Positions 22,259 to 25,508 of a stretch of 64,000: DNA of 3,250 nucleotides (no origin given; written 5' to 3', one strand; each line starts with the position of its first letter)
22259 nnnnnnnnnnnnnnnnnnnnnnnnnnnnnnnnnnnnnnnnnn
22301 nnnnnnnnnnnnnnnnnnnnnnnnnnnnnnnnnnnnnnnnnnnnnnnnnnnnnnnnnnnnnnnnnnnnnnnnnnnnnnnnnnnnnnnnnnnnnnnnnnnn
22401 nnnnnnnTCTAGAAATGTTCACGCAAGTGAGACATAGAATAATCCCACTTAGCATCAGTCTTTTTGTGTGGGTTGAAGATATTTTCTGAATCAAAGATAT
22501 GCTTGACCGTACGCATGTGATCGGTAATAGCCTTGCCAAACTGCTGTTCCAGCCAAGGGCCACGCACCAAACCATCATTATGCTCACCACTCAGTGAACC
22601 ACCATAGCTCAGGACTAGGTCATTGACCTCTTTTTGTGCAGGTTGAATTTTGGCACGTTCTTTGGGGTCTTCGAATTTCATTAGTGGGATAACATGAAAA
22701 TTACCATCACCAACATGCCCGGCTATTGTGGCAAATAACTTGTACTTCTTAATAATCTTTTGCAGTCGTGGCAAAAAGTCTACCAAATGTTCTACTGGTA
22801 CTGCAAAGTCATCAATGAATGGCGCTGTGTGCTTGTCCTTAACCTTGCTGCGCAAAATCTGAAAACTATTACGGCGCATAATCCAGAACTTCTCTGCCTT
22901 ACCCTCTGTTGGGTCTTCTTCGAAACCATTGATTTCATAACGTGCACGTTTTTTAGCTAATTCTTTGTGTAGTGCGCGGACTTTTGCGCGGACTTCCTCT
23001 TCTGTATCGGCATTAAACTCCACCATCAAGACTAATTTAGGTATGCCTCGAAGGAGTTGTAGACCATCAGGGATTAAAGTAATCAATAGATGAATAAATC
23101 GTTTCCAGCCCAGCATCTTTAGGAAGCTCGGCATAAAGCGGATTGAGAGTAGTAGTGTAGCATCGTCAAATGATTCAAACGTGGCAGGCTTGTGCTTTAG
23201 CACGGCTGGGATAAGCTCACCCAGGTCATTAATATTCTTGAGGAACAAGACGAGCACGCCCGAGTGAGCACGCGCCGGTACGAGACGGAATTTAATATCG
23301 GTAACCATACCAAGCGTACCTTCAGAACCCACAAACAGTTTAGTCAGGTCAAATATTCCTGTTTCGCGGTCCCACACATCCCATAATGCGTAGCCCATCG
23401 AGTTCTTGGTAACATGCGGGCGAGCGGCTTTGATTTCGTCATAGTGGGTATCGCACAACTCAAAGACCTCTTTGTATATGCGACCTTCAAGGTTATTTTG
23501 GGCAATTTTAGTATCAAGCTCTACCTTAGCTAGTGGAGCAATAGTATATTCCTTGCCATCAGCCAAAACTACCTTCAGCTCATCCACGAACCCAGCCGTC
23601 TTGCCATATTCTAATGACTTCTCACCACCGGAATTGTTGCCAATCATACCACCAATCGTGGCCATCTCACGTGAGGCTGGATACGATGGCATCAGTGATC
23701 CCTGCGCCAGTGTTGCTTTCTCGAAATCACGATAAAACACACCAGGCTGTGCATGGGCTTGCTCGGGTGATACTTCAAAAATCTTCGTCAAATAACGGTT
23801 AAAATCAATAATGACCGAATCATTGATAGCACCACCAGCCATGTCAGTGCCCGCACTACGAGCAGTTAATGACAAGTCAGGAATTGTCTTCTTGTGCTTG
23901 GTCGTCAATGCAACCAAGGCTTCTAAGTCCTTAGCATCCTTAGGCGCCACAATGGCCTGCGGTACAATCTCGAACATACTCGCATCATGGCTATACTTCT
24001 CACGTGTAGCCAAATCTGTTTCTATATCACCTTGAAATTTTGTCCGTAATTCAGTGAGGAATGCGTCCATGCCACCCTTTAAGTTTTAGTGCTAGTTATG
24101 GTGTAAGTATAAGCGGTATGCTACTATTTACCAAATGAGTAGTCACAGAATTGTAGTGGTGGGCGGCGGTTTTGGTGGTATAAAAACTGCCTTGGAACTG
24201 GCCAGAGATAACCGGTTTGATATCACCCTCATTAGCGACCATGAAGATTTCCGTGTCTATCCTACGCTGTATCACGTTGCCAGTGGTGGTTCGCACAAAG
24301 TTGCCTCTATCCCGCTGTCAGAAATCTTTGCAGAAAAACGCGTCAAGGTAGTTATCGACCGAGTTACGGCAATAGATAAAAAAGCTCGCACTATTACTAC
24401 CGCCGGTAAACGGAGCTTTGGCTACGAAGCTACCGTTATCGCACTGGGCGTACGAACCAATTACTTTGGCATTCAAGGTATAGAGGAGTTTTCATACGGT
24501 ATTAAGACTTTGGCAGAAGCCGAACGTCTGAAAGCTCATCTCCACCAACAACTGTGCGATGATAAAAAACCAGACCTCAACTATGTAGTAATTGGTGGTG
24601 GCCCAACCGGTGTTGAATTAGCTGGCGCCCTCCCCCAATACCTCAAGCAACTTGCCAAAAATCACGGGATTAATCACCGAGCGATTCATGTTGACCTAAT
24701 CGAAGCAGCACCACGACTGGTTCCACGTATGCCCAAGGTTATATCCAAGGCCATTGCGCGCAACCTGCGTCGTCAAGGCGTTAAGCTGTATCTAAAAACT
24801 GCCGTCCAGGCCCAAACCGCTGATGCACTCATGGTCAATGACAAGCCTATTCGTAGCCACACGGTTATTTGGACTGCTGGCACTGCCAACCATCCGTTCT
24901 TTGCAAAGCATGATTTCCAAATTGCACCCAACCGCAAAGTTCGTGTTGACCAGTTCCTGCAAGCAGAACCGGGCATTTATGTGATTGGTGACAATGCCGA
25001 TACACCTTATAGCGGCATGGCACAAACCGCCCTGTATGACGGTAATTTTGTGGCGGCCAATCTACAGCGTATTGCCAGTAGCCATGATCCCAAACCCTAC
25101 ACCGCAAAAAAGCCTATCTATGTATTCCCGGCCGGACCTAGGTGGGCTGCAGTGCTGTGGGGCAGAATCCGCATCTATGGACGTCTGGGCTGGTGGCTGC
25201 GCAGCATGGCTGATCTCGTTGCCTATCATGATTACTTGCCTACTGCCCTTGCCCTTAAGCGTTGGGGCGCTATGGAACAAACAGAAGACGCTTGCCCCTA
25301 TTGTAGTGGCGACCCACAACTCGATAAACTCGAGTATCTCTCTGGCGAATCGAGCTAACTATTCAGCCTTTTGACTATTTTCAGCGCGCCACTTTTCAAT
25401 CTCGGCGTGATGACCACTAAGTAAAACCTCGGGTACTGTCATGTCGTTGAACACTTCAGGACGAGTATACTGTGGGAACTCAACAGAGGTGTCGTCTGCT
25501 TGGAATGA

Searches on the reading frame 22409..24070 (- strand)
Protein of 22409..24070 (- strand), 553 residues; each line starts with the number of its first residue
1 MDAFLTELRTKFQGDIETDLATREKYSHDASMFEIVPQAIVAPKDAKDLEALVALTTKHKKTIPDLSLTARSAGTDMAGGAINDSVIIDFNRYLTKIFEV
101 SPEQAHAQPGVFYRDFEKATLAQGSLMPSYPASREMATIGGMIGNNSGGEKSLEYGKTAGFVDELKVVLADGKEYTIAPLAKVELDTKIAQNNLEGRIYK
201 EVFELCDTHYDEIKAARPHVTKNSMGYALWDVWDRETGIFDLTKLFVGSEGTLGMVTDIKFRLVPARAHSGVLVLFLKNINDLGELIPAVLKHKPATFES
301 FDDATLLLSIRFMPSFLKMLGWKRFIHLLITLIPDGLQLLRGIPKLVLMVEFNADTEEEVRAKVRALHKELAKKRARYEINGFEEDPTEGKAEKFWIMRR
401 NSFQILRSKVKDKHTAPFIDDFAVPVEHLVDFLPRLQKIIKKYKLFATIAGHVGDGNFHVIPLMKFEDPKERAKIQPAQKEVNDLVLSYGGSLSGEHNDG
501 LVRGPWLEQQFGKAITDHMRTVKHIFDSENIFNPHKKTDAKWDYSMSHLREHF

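Call 80: search_protein_families(library=pfam, proteins=[window:22409-24070:-], max_evalue=0.00001)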
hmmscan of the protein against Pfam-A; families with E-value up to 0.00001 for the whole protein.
window:22409-24070:- (553 aa): 2 families
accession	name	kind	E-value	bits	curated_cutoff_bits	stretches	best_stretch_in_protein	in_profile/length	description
PF02913.24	FAD-oxidase_C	-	1.1e-44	153.5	21.2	1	269-536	4-247/248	FAD linked oxidases, C-terminal domain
PF01565.28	FAD_binding_4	-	4.4e-28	98.2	26.4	1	37-176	1-137/139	FAD binding domain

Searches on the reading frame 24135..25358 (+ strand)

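Call 50: search_protein_families(library=pfam, proteins=[window:24135-25358:+], max_evalue=0.0001)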
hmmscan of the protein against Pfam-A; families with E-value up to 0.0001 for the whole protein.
window:24135-25358:+ (407 aa): 5 families
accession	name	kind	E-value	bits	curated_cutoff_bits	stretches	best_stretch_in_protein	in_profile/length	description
PF07992.20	Pyr_redox_2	-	1e-43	150.3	26.1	1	5-300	2-288/291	Pyridine nucleotide-disulphide oxidoreductase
PF00070.33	Pyr_redox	-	5.3e-14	52.9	22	1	150-230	2-69/82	Pyridine nucleotide-disulphide oxidoreductase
PF13454.12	NAD_binding_9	-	8.7e-07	29.5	21.8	0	7-37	1-34/155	FAD-NAD(P)-binding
PF13738.12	Pyr_redox_3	-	3.7e-05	23.5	30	0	3-114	164-275/305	Pyridine nucleotide-disulphide oxidoreductase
PF01266.30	DAO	-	8.3e-05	22.7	27.9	0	5-38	1-33/353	FAD dependent oxidoreductase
